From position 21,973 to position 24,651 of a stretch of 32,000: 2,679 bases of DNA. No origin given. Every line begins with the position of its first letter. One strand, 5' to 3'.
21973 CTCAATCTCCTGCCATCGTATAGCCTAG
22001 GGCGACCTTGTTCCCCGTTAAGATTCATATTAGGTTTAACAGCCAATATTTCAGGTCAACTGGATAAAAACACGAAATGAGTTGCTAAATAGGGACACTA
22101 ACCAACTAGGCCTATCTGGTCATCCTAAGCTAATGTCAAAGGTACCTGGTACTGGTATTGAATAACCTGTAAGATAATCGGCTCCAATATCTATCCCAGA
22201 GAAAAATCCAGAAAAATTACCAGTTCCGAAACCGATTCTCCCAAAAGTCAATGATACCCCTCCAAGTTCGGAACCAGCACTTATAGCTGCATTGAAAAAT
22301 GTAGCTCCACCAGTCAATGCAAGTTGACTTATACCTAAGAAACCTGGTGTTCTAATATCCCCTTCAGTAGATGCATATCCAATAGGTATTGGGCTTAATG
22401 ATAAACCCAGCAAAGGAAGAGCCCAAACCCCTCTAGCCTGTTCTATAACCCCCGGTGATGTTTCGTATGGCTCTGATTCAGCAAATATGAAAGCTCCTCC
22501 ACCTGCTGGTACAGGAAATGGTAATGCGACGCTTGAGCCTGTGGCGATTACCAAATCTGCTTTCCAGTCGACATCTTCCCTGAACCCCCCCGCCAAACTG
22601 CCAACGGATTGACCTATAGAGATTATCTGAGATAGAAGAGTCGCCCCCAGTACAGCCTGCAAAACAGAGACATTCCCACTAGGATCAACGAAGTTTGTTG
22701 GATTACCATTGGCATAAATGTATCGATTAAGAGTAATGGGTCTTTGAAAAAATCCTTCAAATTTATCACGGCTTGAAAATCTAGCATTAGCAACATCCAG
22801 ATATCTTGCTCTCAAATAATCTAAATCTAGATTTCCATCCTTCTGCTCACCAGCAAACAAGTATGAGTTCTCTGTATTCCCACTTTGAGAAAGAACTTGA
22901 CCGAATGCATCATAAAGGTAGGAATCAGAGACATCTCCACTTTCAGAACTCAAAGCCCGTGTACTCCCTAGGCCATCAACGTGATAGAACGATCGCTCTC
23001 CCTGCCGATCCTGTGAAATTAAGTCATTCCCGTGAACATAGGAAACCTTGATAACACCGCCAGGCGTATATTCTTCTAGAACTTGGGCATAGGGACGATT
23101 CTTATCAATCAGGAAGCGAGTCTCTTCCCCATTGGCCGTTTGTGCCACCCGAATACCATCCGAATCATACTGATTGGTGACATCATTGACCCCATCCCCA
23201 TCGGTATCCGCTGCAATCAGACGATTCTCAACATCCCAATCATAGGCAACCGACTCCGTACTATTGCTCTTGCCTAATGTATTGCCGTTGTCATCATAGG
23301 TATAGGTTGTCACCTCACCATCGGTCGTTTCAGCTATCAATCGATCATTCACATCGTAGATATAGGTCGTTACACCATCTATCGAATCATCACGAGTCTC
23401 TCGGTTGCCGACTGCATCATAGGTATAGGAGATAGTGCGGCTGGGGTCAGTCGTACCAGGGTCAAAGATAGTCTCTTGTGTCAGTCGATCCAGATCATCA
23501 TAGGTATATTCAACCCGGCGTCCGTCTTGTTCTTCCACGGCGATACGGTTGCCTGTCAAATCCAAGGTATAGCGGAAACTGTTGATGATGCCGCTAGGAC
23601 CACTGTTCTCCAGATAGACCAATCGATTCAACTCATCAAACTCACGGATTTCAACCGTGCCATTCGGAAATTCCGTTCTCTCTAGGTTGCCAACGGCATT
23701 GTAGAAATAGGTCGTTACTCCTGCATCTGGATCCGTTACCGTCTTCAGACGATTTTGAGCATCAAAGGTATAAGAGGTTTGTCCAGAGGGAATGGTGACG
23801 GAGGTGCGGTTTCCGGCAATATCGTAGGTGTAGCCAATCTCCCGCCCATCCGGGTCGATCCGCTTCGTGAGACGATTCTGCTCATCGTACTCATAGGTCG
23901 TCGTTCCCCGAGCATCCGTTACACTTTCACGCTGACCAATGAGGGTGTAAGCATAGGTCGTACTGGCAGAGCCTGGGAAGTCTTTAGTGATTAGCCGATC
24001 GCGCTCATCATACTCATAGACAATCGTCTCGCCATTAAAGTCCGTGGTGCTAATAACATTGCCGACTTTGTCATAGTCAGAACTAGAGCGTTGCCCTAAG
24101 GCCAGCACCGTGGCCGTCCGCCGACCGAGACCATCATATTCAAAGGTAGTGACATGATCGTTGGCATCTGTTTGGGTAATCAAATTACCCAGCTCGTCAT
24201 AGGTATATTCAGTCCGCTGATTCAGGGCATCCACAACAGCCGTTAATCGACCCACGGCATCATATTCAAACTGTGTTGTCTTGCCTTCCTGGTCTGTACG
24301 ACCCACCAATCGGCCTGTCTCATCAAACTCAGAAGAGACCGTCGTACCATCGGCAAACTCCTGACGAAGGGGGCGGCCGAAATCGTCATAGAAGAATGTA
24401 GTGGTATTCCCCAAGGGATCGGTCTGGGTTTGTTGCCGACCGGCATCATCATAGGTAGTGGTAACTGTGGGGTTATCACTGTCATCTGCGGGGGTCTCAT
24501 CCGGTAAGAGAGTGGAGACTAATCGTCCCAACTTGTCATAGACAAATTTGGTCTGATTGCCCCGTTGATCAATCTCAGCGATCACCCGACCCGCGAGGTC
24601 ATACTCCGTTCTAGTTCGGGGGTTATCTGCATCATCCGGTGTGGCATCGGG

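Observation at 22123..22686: The Rhs C-terminal tip is an unrecognised, glycine-rich, His/Cys-free domain with a compositional break at the DPSGN boundary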

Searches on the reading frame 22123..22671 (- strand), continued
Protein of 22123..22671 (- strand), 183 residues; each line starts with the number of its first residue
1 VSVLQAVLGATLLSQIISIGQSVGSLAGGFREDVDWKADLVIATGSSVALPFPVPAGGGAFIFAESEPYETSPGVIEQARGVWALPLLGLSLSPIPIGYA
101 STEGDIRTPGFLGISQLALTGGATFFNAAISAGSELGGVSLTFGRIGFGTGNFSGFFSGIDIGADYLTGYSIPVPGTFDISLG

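Call 71: find_encoding_contigs(protein=P0013, flank=8000)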
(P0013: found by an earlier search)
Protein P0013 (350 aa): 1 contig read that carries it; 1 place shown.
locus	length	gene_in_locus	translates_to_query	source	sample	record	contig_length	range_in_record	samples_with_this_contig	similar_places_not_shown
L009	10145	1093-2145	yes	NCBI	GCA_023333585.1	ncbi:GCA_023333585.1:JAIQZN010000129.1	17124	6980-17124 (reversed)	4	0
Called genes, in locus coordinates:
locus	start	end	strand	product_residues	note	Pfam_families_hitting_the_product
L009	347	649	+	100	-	-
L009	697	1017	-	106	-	-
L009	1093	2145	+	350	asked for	PF25023:TEN_YD-shell (weak)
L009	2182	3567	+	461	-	PF00069:Pkinase, PF07714:PK_Tyr_Ser-Thr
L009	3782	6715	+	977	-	PF05593:RHS_repeat, PF25023:TEN_YD-shell, PF05593:RHS_repeat, PF25023:TEN_YD-shell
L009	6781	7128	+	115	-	-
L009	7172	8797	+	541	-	PF25023:TEN_YD-shell, PF05593:RHS_repeat (faint), PF02917:Pertussis_S1 (faint), PF01375:Enterotoxin_a (faint), PF22596:Scabin-like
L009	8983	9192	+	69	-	-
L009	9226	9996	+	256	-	PF20530:DUF6745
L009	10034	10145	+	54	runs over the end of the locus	-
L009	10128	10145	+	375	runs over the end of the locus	PF25023:TEN_YD-shell (weak)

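Call 72: find_encoding_contigs(protein=P0012, flank=8000)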
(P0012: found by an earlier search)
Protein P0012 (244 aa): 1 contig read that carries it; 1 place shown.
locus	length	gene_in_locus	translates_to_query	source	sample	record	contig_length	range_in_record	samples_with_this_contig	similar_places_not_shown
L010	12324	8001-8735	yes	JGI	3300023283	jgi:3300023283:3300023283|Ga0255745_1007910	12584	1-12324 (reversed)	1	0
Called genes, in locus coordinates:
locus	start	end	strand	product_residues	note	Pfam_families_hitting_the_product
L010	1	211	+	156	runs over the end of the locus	?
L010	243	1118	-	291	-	PF14062:DUF4253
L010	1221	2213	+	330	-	-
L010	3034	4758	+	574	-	PF05593:RHS_repeat (faint), PF25023:TEN_YD-shell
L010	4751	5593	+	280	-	-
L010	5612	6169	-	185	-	-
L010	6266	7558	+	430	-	PF05593:RHS_repeat (weak), PF25023:TEN_YD-shell (weak), PF05593:RHS_repeat (weak), PF25023:TEN_YD-shell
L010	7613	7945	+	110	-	-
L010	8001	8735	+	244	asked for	-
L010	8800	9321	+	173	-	-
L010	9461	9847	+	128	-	PF05593:RHS_repeat (faint)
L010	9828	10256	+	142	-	-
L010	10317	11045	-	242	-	-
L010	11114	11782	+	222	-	PF13613:HTH_Tnp_4, PF13359:DDE_Tnp_4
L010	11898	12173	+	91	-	-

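Call 73: find_encoding_contigs(protein=P0011, flank=6000)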
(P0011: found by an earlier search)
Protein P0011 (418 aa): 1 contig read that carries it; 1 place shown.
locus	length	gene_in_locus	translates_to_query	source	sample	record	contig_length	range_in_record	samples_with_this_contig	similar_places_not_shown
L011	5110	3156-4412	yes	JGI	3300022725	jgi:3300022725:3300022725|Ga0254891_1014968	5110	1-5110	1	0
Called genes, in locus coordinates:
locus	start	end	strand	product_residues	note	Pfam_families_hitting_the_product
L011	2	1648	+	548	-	PF05593:RHS_repeat (faint), PF25023:TEN_YD-shell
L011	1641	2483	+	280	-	-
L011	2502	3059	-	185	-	-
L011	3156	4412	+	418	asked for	PF05593:RHS_repeat (weak), PF25023:TEN_YD-shell (weak), PF05593:RHS_repeat (weak), PF25023:TEN_YD-shell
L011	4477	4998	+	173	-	-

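Call 94: search_dna_similar(query=window:22123-22671:-, collection=plasmids, mode=protein, max_evalue=0.1, max_rows=10)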
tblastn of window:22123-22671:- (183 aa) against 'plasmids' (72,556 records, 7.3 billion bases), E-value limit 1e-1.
No match.

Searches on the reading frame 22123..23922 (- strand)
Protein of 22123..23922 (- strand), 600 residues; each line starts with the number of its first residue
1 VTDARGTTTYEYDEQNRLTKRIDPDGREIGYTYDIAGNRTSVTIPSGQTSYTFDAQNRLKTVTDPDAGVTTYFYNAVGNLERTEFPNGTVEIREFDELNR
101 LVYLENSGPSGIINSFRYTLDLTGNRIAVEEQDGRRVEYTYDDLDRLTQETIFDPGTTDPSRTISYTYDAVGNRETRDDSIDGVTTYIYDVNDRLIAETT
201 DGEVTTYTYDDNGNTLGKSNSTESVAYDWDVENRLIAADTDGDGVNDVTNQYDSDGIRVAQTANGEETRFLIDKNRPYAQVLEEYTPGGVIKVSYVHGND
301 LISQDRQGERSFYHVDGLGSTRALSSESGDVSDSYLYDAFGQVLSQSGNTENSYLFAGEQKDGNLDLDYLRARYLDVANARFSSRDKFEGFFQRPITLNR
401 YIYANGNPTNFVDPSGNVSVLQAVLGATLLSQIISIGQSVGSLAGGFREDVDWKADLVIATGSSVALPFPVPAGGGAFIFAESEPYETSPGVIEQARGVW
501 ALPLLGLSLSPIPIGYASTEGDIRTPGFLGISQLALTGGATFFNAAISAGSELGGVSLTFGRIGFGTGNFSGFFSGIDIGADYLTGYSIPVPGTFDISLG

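Call 44: search_dna_similar(query=window:22123-23922:-, collection=plasmids, mode=protein, max_rows=25, max_evalue=0.00001)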
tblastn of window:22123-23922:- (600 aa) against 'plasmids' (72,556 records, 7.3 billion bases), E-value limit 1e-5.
Records with a match: 1522; places in all: 3228; records where one place covers at least 80% of the query: 2.
Best place of each record, by identity: <60% 1522.
By first word of the organism name: Klebsiella 298; Escherichia 177; Salmonella 175; Ralstonia 136; Burkholderia 107; Streptomyces 73; Citrobacter 59; Vibrio 58; Leptospira 50; Providencia 42; and 99 more.
By predicted mobility (MOB-suite, as given by PLSDB): conjugative 1004; non-mobilizable 297; mobilizable 221.
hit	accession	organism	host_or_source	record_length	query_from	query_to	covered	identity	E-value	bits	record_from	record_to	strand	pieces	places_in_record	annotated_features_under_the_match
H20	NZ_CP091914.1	Nostoc sp. UHCC 0870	cell culture,Brackish water, ...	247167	1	425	71%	56.0%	1e-126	417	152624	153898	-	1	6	colicin E3/pyocin S6 family cytotoxin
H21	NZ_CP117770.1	Nostoc sp. UHCC 0926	whole organism,lichen surface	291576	1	416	69%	56.0%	2e-136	446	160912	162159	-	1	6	putative Ig domain-containing protein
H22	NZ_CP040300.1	Nostoc sp. TCL26-01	Leiosporoceros dussii,pure culture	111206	1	425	71%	53.0%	2e-123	409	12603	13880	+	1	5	putative Ig domain-containing protein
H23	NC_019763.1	Oscillatoria nigro-viridis PCC 7112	-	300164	1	427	71%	51.7%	1e-116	389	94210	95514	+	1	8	putative Ig domain-containing protein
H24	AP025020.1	Calothrix sp. PCC 7716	-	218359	1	427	71%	51.6%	5e-118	393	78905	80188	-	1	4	hypothetical protein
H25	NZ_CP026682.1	Nostoc sp. 'Peltigera membranacea cyanobiont' N6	Lichen thallus,Peltigera membranacea ...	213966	10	421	69%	53.0%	1e-119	398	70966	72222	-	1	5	putative Ig domain-containing protein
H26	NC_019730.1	Oscillatoria nigro-viridis PCC 7112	-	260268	1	427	71%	50.6%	3e-112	376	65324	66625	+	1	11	putative Ig domain-containing protein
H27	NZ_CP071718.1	Acaryochloris sp. 'Moss Beach'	culture,intertidal zone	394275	1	416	69%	50.5%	2e-114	382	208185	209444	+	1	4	putative Ig domain-containing protein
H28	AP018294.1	Calothrix sp. NIES-4105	-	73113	10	419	68%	49.5%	1e-103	351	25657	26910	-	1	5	YD repeat protein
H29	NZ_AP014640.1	Leptolyngbya boryana IAM M-101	-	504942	3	416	69%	48.1%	2e-100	342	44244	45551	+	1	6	putative Ig domain-containing protein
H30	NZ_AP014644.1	Leptolyngbya boryana dg5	-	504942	3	416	69%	48.1%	2e-100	342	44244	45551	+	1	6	putative Ig domain-containing protein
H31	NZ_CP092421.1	Leptolyngbya boryana IU 594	-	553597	3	416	69%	48.1%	2e-100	342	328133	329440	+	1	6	putative Ig domain-containing protein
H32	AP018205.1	Leptolyngbya boryana NIES-2135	-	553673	3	416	69%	48.1%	2e-100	342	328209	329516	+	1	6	YD repeat protein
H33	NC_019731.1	Oscillatoria nigro-viridis PCC 7112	-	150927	1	424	71%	45.4%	3e-96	330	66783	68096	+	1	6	RHS repeat-associated core domain-containing protein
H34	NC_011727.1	Rippkaea orientalis PCC 8801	-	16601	8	492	81%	32.2%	2e-41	229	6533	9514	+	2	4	RHS repeat-associated core domain-containing protein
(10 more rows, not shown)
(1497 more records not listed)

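Call 87: get_annotated_region(hit=H27, flank=2500)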
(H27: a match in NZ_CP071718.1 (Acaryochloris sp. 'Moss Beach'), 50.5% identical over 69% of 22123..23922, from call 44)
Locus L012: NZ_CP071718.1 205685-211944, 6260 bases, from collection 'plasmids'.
description: Acaryochloris sp. 'Moss Beach' plasmid pMB01, complete sequence
organism: Acaryochloris sp. 'Moss Beach' (NCBI taxid 2740837)
taxonomy: Bacteria; Cyanobacteriota; Cyanophyceae; Acaryochloridales; Acaryochloridaceae; Acaryochloris; Acaryochloris sp. 'Moss Beach'
host: -; source: culture,intertidal zone; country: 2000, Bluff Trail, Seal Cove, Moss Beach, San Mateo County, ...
typing (MOB-suite, as given by PLSDB): non-mobilizable
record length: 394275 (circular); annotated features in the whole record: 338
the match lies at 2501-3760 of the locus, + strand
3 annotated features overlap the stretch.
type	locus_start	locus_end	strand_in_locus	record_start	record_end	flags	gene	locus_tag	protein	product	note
CDS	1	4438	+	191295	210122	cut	-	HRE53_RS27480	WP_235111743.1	putative Ig domain-containing protein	-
CDS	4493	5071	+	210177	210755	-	-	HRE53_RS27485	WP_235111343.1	SMI1/KNR4 family protein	-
CDS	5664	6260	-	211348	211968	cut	-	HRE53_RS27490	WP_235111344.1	hypothetical protein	-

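Call 88: get_annotated_region(hit=H20, flank=2500)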
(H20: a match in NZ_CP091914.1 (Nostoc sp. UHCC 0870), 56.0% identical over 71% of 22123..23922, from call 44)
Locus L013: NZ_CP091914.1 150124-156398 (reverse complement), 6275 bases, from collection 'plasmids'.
description: Nostoc sp. UHCC 0870 plasmid unnamed1, complete sequence
organism: Nostoc sp. UHCC 0870 (NCBI taxid 2914041)
taxonomy: Bacteria; Cyanobacteriota; Cyanophyceae; Nostocales; Nostocaceae; Nostoc; Nostoc sp. UHCC 0870
host: -; source: cell culture,Brackish water, Varlaxudden, Baltic Sea; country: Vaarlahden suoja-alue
typing (MOB-suite, as given by PLSDB): non-mobilizable; replicon rep_cluster_1678,rep_cluster_776; mating-pair formation MPF_T
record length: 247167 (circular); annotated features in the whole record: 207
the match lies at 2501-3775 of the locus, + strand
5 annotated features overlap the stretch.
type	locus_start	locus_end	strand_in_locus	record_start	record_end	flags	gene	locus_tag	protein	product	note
CDS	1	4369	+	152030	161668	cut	-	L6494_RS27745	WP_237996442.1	colicin E3/pyocin S6 family cytotoxin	-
CDS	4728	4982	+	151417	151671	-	-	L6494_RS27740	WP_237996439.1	hypothetical protein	-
CDS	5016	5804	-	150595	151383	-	-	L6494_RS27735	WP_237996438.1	PEP-CTERM sorting domain-containing protein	-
CDS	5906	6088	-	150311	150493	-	-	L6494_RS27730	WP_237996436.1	hypothetical protein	-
CDS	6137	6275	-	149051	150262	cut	-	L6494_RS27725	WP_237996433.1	transposase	-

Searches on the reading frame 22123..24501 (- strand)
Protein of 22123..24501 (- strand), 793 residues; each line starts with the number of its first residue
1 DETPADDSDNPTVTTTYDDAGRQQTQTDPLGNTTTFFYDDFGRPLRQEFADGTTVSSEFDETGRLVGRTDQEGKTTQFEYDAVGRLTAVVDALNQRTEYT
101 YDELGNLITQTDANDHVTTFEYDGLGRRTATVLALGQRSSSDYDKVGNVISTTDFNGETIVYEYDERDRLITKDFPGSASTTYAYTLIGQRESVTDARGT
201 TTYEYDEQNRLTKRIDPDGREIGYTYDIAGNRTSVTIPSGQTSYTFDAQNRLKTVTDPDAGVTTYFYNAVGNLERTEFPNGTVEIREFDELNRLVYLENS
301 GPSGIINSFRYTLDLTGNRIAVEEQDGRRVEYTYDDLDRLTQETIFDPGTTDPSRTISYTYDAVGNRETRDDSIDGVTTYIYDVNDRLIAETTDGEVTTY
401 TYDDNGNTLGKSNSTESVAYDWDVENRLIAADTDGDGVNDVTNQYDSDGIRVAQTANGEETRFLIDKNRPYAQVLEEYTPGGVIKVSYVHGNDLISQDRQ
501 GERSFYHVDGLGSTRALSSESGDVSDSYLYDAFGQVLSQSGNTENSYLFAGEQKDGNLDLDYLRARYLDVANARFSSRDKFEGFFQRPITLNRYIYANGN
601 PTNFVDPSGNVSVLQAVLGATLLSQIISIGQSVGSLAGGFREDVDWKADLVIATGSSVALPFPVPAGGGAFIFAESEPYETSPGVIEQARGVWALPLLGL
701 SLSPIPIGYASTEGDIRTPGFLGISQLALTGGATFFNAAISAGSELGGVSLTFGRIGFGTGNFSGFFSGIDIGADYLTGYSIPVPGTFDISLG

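Call 7: search_protein_families(library=pfam, proteins=[window:22123-24501:-], max_evalue=1)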
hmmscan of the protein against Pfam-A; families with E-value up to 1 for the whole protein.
window:22123-24501:- (793 aa): 4 families
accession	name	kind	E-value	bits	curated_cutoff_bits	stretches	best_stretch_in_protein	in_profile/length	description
PF05593.20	RHS_repeat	-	1.9e-69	229.3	22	13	80-114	1-35/38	RHS Repeat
PF03527.20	RHS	-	0.013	15.8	27.9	1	505-539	3-37/38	RHS protein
PF02831.20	gpW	-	0.037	14.3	22.5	1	315-342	17-44/66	gpW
PF07202.18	Tcp10_C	-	0.048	13.8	36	0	274-285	5-34/35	T-complex protein 10 C-terminus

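Call 8: search_protein_families(library=ncbifam, proteins=[window:22123-24501:-], max_evalue=1)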
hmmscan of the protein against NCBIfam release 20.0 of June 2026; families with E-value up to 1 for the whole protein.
window:22123-24501:- (793 aa): 3 families
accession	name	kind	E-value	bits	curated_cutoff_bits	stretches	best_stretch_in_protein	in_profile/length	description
TIGR01643.1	YD_repeat_2x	repeat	1.4e-56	186.8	15.8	12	80-121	1-42/42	YD repeat-containing protein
NF041261.1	RHS_core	equivalog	7e-46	156.6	2000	4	12-213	492-695/1261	RHS element core protein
TIGR03696.1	Rhs_assc_core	domain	1.1e-16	61.1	32.5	1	530-609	1-75/76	RHS repeat-associated core domain-containing protein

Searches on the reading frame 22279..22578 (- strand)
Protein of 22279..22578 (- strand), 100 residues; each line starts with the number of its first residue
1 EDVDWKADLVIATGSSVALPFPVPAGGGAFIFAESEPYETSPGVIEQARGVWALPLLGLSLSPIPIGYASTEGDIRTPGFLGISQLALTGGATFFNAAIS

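Call 83: find_homologous_proteins(query=A5, max_evalue=0.01)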
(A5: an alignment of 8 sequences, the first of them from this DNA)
Query A5 (8 sequences): 2132 candidates shared short words with the query, none scored E <= 0.01.
